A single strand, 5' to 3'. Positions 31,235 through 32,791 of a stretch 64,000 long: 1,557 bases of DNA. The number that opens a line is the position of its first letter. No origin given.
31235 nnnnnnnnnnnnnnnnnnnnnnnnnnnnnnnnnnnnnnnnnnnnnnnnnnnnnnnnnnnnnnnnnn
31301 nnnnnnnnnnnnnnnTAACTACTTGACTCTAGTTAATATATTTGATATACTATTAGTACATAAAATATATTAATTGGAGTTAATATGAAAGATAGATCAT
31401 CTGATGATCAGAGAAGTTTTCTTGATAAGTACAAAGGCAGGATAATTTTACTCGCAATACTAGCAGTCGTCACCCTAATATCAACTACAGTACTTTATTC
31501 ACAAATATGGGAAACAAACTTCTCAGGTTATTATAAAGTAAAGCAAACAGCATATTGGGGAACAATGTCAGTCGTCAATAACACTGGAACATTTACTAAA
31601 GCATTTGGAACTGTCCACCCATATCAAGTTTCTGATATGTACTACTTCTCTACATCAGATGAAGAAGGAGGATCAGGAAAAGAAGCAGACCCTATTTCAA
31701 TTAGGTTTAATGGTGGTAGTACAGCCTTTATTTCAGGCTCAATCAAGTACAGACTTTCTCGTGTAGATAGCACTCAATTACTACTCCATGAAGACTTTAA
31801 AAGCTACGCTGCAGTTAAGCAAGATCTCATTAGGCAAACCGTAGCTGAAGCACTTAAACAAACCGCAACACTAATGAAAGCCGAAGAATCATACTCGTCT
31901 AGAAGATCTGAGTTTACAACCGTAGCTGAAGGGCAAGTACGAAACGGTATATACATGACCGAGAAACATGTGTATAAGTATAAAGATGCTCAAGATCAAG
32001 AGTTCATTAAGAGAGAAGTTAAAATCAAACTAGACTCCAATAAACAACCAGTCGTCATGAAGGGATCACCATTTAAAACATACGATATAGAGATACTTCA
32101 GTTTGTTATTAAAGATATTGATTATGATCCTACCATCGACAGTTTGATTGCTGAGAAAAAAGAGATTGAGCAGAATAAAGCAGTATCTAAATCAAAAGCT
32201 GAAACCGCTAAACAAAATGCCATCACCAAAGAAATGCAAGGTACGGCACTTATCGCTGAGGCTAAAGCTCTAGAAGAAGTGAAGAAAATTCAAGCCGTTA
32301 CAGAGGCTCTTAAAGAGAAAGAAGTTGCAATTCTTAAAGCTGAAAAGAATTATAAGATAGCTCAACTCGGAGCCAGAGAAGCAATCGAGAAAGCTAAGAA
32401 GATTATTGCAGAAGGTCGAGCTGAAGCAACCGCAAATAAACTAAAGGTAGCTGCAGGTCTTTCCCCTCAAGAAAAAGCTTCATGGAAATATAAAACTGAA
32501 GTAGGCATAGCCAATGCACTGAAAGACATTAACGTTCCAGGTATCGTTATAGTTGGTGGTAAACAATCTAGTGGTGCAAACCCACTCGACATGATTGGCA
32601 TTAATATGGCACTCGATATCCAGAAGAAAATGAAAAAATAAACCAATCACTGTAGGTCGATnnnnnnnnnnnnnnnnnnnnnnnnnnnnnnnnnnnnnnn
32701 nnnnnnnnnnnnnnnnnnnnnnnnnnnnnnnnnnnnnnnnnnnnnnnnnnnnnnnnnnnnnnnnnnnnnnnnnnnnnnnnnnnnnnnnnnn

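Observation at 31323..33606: Early-promoter-driven two-gene module: SPFH/band-7 membrane protein plus DHH-DHHA1 phosphoesterase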

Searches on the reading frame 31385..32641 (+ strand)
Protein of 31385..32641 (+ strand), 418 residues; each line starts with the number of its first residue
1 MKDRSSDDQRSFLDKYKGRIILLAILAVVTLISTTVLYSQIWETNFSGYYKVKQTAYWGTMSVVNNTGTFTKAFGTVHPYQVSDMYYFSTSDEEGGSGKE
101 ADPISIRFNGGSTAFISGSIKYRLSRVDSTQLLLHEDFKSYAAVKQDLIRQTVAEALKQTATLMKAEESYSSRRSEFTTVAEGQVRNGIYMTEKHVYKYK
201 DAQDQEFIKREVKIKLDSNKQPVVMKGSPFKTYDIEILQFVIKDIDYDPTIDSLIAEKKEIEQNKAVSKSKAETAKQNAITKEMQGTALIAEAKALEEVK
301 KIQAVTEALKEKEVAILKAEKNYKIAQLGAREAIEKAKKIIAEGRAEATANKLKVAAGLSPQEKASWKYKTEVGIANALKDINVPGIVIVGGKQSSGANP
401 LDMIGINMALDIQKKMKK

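Call 3: search_protein_families(library=pfam, proteins=[window:31385-32641:+], max_evalue=0.01)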
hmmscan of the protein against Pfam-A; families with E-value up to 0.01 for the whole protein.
window:31385-32641:+ (418 aa): 1 family
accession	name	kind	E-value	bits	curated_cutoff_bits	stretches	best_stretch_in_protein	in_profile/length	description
PF01145.31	Band_7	-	1.5e-09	38.6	23.6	1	82-274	32-174/176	SPFH domain / Band 7 family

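Call 4: search_protein_families(library=phrogs, proteins=[window:31385-32641:+], max_evalue=0.001)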
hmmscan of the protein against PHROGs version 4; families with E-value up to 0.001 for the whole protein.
window:31385-32641:+ (418 aa): 2 families
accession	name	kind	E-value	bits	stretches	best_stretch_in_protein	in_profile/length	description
phrog_11908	-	unknown function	1e-41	144.1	1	21-396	7-401/430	-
phrog_200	-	other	7.6e-11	42.7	1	18-309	82-320/379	lipoprotein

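Call 18: find_homologous_proteins(query=window:31385-32641:+, max_evalue=0.001)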
Query window:31385-32641:+ (418 aa): 506 proteins with E <= 0.001 among 8000 candidates; the best 120 are listed.
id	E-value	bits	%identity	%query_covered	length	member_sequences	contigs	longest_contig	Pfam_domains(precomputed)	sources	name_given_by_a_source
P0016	1.6e-262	888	100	100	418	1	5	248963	PF01145.32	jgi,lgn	jgi:regulator of protease activity HflC (stomatin/prohibitin superfamily)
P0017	2.5e-144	499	58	96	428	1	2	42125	PF01145.32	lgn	-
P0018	1.8e-142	493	62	96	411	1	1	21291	PF01145.32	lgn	-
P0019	2.4e-141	489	60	94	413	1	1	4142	PF01145.32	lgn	-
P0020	1.0e-126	441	54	96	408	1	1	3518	PF01145.32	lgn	-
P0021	1.3e-120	421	54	95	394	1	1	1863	PF01145.32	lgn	-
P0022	2.5e-117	410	54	95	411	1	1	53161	PF01145.32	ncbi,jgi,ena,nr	ncbi:MAG: SPFH domain-containing protein [Myxococcota bacterium]|nr:SPFH domain-containing protein [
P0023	6.0e-117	409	51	95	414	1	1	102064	PF01145.32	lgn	-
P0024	2.1e-116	407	53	95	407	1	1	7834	PF01145.32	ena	-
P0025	7.3e-116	405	55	89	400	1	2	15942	PF01145.32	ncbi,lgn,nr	ncbi:MAG: hypothetical protein JXR64_08195 [Spirochaetales bacterium]|nr:hypothetical protein [Spiro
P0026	7.6e-115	402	53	95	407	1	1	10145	PF01145.32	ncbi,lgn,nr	ncbi:MAG: hypothetical protein JXB03_01125 [Spirochaetales bacterium]|nr:hypothetical protein [Spiro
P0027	1.2e-114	401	52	90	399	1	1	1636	PF01145.32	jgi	jgi:regulator of protease activity HflC (stomatin/prohibitin superfamily)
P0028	4.1e-114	400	53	96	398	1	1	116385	PF01145.32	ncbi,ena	-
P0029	6.4e-114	399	51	95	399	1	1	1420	PF01145.32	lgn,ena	-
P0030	1.7e-113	397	52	95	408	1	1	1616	PF01145.32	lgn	-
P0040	1.0e-111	392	55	91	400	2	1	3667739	PF01145.32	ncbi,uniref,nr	ncbi:hypothetical protein EW093_12530 [Thiospirochaeta perfilievii]|uniref:Band 7 domain-containing 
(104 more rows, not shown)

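Call 19: find_encoding_contigs(protein=P0016, flank=4000, max_places=5)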
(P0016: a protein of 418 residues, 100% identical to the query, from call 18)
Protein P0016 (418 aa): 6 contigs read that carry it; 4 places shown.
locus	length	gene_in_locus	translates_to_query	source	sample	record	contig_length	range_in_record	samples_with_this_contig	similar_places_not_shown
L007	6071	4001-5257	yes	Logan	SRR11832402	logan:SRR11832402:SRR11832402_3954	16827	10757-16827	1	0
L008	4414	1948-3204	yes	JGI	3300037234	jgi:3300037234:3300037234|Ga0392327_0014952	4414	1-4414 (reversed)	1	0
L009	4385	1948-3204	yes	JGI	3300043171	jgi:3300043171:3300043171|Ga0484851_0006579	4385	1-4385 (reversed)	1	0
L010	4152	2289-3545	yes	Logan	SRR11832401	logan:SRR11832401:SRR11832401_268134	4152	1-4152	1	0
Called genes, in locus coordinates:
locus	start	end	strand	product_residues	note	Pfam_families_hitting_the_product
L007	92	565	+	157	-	-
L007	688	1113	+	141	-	-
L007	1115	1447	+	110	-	-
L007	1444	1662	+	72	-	-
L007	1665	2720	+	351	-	PF00149:Metallophos, PF12850:Metallophos_2 (weak)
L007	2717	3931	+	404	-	-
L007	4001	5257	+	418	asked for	PF01145:Band_7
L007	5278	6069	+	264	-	?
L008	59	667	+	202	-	-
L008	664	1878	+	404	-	-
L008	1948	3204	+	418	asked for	PF01145:Band_7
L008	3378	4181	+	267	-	-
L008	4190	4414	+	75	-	?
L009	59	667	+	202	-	-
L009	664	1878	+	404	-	-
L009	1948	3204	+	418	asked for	PF01145:Band_7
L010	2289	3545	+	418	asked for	PF01145:Band_7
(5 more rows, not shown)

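Call 20: find_encoding_contigs(protein=P0040, flank=8000, max_places=2)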
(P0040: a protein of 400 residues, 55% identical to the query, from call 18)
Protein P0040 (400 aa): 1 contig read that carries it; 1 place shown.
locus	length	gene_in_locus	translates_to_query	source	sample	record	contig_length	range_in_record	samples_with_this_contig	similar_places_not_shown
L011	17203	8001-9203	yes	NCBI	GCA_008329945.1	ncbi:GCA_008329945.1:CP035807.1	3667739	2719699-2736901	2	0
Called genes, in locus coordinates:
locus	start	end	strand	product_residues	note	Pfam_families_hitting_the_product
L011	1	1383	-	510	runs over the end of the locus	PF28550:DUF8436, PF01494:FAD_binding_3 (faint), PF01266:DAO (faint), PF03486:HI0933_like (faint), PF07992:Pyr_redox_2 (weak), PF13738:Pyr_redox_3 (faint), PF21688:FAD-depend_C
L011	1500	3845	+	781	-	PF01751:Toprim, PF01131:Topoisom_bac, PF01396:Zn_ribbon_Top1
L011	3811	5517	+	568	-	PF00990:GGDEF, PF00563:EAL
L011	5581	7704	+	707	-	PF06480:FtsH_ext (weak), PF00004:AAA, PF07728:AAA_5 (faint), PF17862:AAA_lid_3, PF01434:Peptidase_M41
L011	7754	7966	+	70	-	-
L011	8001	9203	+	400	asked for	PF01145:Band_7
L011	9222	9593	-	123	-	PF07238:PilZ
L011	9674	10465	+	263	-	PF01408:GFO_IDH_MocA (weak), PF03446:NAD_binding_2 (weak), PF03807:F420_oxidored, PF14748:P5CR_dimer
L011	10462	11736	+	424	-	PF00171:Aldedh (weak)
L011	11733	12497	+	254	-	PF00696:AA_kinase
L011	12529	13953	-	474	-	PF01554:MatE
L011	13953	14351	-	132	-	PF02082:Rrf2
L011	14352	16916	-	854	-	PF17900:Peptidase_M1_N, PF01433:Peptidase_M1, PF11940:DUF3458, PF17432:DUF3458_C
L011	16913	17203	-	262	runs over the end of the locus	-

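Call 21: find_encoding_contigs(protein=P0018, flank=8000, max_places=2)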
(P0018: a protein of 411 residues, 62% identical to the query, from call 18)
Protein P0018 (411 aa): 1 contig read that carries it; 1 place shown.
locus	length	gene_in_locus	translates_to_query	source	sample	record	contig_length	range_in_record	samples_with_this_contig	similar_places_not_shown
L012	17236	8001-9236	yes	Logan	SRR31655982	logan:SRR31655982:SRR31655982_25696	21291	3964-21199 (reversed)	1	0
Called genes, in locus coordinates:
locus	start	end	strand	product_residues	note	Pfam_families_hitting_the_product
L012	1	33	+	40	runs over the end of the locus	?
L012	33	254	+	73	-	-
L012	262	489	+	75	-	-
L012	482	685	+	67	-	-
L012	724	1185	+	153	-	-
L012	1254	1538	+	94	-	-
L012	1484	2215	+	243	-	-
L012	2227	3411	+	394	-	-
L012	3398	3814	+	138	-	-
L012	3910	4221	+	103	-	-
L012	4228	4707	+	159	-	-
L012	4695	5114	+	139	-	-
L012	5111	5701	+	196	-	PF00265:TK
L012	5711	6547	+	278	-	PF13175:AAA_15 (weak)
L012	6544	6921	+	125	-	-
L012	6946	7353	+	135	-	-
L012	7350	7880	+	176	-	-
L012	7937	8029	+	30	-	-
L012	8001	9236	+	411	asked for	PF01145:Band_7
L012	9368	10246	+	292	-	-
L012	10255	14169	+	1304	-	PF23598:LRR_14 (weak), PF12799:LRR_4 (weak), PF13855:LRR_8 (weak), PF12799:LRR_4 (weak)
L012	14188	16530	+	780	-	-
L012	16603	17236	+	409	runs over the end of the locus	-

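Call 22: find_encoding_contigs(protein=P0017, flank=8000, max_places=2)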
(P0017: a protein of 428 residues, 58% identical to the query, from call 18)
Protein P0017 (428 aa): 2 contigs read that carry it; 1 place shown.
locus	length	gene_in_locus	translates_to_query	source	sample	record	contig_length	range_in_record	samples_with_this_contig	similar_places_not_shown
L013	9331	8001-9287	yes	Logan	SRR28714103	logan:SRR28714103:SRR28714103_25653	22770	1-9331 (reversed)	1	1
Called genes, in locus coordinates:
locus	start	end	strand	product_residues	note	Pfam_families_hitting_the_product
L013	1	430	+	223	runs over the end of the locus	-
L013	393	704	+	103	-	-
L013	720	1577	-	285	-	PF03372:Exo_endo_phos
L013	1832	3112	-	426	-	PF00211:Guanylate_cyc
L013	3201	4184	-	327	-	PF01641:SelR, PF01625:PMSR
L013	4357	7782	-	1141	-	PF13569:DUF4132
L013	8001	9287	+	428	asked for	PF01145:Band_7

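Call 24: search_protein_families(library=pfam, proteins=[L012:9368-10246:+, L011:7754-7966:+, L012:7350-7880:+], max_evalue=0.1)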
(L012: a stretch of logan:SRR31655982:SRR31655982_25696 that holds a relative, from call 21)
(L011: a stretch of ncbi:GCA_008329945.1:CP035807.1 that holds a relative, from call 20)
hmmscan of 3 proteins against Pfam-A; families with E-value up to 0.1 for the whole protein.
L012:9368-10246:+ (292 aa): 0 families

L011:7754-7966:+ (70 aa): 0 families

L012:7350-7880:+ (176 aa): 0 families

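Call 29: search_protein_families(library=ncbifam, proteins=[window:31385-32641:+, P0040], max_evalue=0.01)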
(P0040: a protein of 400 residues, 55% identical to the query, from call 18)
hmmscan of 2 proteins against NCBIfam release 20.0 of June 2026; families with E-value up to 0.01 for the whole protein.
window:31385-32641:+ (418 aa): 0 families

P0040 (400 aa): 0 families

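Call 53: search_solved_structures(query=window:31385-32641:+, max_evalue=0.01)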
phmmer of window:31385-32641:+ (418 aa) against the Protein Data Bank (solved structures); distinct sequences matched with E-value up to 0.01: 0.

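Call 55: search_solved_structures(query=A3, max_evalue=1)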
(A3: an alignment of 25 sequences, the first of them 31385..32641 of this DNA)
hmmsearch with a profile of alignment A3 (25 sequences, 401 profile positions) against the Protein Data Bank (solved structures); distinct sequences matched with E-value up to 1: 1.
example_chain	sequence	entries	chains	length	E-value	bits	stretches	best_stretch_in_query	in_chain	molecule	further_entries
5d8g_A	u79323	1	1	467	0.9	11.6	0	137-223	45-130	Tryptophanase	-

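Call 67: find_related_loci(query=A3, collection=genome_contigs, flank=6000)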
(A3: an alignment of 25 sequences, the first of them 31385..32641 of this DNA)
Query A3 (418 aa) in genome_contigs; peptide patterns used: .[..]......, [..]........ (x = any residue, [..] = any of these).
29 stretches matched a pattern; 19 encode a relative of the query (tblastn E <= 1e-3); 19 distinct loci.
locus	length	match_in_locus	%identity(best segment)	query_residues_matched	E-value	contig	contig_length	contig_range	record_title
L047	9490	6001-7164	53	22-418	2e-126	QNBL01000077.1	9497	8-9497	MAG: Spirochaetes bacterium isolate B11_G9 B11_Guay9_scaffold_09448, whole genome shotgun sequence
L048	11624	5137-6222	55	44-416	2e-125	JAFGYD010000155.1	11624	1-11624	MAG: Spirochaetales bacterium isolate ZodW_Metabat.93 k87_7707383, whole genome shotgun sequence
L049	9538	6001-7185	53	21-416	3e-124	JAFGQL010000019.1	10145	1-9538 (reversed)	MAG: Spirochaetales bacterium isolate Zod_Metabat.752 k87_548368, whole genome shotgun sequence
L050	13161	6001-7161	52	19-416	3e-124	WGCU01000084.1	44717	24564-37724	MAG: Spirochaetaceae bacterium isolate S145_15 k151_48606, whole genome shotgun sequence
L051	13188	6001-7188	54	21-416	4e-124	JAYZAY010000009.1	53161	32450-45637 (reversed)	MAG: Myxococcota bacterium isolate XB_MAG1194 DB_MAG1194_0009, whole genome shotgun sequence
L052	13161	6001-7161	53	19-414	3e-122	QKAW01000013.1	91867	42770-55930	MAG: Spirochaetales bacterium isolate SZUA-382 scaffold_301, whole genome shotgun sequence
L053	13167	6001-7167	50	13-416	2e-116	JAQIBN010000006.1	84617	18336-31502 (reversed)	MAG: Spirochaetia bacterium isolate GH26 k119_107725, whole genome shotgun sequence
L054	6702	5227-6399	50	13-418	4e-116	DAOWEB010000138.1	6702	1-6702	MAG TPA_asm: Spirochaetaceae bacterium isolate CSMAG_1928 CSMAG_1928_k141_2134363_length_6702_cov_9.0000, whole genome s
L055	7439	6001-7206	48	2-418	5e-115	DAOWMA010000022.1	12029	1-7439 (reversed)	MAG TPA_asm: Spirochaetaceae bacterium isolate CSMAG_2990 CSMAG_2990_k141_1522714_length_12029_cov_24.3294, whole genome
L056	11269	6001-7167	50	13-416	4e-114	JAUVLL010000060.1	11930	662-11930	MAG: Spirochaetaceae bacterium isolate CSMAG_505 CSMAG_505_k141_98498_length_11930_cov_10.0000, whole genome shotgun seq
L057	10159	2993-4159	49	13-416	2e-112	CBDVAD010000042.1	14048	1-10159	MAG TPA_asm: uncultured bacterium isolate SRR22302365_concoct_1 genome assembly, contig: ERZ25074835.2843, whole genome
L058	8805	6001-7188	52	6-416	5e-124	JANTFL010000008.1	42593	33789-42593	MAG: Sediminispirochaeta sp. isolate bin10011 c_000000000451, whole genome shotgun sequence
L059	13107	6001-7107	52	39-418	3e-107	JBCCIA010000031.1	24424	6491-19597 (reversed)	MAG: Spirochaetota bacterium isolate P01_B01_bin.8 k141_195211_length_24424_cov_11.5491, whole genome shotgun sequence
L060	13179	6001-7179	46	19-418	2e-105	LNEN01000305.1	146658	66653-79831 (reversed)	MAG: Cytophagales bacterium Ga0077538 Ga0077538_1269.1, whole genome shotgun sequence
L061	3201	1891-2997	48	37-417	2e-103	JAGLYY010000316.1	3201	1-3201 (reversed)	MAG: Spirochaetales bacterium isolate RS_13_41 ZL320.bin.41.fa_316, whole genome shotgun sequence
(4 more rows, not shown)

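Call 69: predict_structure(alignment_id=A3)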
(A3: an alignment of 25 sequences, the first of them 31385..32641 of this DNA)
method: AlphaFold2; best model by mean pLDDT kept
length: 418 residues; sequences in the alignment: 25
mean_pLDDT: 70.9   pTM: 0.47
mean pLDDT of the five models: 70.9, 70.7, 70.1, 68.1, 67.1
residues with pLDDT >= 90: 59; 70-90: 184; 50-70: 121; < 50: 54
segments of 3 or more residues with pLDDT < 50: 1-10, 42-49, 56-58, 70-72, 382-403
pLDDT, mean of each block of 10 residues (from residue 1): 46 61 83 68 47 53 53 61 84 68 84 86 87 85 88 92 69 80 94 86 80 88 92 92 79 66 79 80 74 73 73 75 69 63 59 49 56 57 45 40 53 56
secondary structure, 60 per line:
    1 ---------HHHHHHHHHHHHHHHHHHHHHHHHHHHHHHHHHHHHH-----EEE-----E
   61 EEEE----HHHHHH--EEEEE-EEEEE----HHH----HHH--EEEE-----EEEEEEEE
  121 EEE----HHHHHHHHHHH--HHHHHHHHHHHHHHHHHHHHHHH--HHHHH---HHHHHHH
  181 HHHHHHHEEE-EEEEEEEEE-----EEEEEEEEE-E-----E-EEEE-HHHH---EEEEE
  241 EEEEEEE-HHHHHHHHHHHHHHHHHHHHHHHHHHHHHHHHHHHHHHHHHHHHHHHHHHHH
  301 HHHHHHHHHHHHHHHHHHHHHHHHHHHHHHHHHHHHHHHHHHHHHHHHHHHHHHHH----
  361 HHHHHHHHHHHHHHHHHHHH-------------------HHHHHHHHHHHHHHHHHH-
elements in order: H10-46 E52-54 E60-64 H69-74 E77-81 E83-87 E104-107 E113-123 H128-138 H141-163 H166-170 H174-187 E188-190 E192-200 E206-214 E224-227 H229-232 E236-247 H249-356 H361-380 H400-417

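Call 73: search_protein_families(library=pfam, proteins=[L047:7191-8450:+, L047:8457-8870:+, L047:5510-5929:-, L047:4700-5314:-, L047:3891-4697:+, L047:3106-3795:-, L047:1877-3109:+, L056:9023-10516:+], max_evalue=0.001)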
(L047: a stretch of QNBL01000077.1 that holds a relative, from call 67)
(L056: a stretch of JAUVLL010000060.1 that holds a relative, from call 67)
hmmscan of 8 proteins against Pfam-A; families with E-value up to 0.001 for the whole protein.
L047:7191-8450:+ (419 aa): 1 family
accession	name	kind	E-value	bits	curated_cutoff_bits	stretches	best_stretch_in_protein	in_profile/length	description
PF04165.18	DUF401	-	4.1e-59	201.3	24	1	7-415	4-392/393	Protein of unknown function (DUF401)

L047:8457-8870:+ (137 aa): 0 families

L047:5510-5929:- (139 aa): 2 families
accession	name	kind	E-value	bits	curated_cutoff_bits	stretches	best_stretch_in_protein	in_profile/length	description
PF13380.12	CoA_binding_2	-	5.4e-28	98.2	22.8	1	19-132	1-115/116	CoA binding domain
PF02629.25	CoA_binding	-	0.00026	22.1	22.3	1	18-93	3-83/97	CoA binding domain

L047:4700-5314:- (204 aa): 0 families

L047:3891-4697:+ (268 aa): 0 families

L047:3106-3795:- (229 aa): 1 family
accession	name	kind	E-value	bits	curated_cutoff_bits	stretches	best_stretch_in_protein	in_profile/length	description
PF10016.14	DUF2259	-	9.2e-27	94.7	25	1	39-225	2-187/189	Predicted secreted protein (DUF2259)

L047:1877-3109:+ (410 aa): 1 family
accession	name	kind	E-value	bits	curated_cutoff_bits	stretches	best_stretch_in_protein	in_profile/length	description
PF00375.23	SDF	-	4.3e-36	125.2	27.9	1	8-379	6-369/387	Sodium:dicarboxylate symporter family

L056:9023-10516:+ (497 aa): 1 family
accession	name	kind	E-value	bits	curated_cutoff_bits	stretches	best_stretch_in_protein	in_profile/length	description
PF01551.29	Peptidase_M23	-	2.6e-15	56.8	28.7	1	386-475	15-91/96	Peptidase family M23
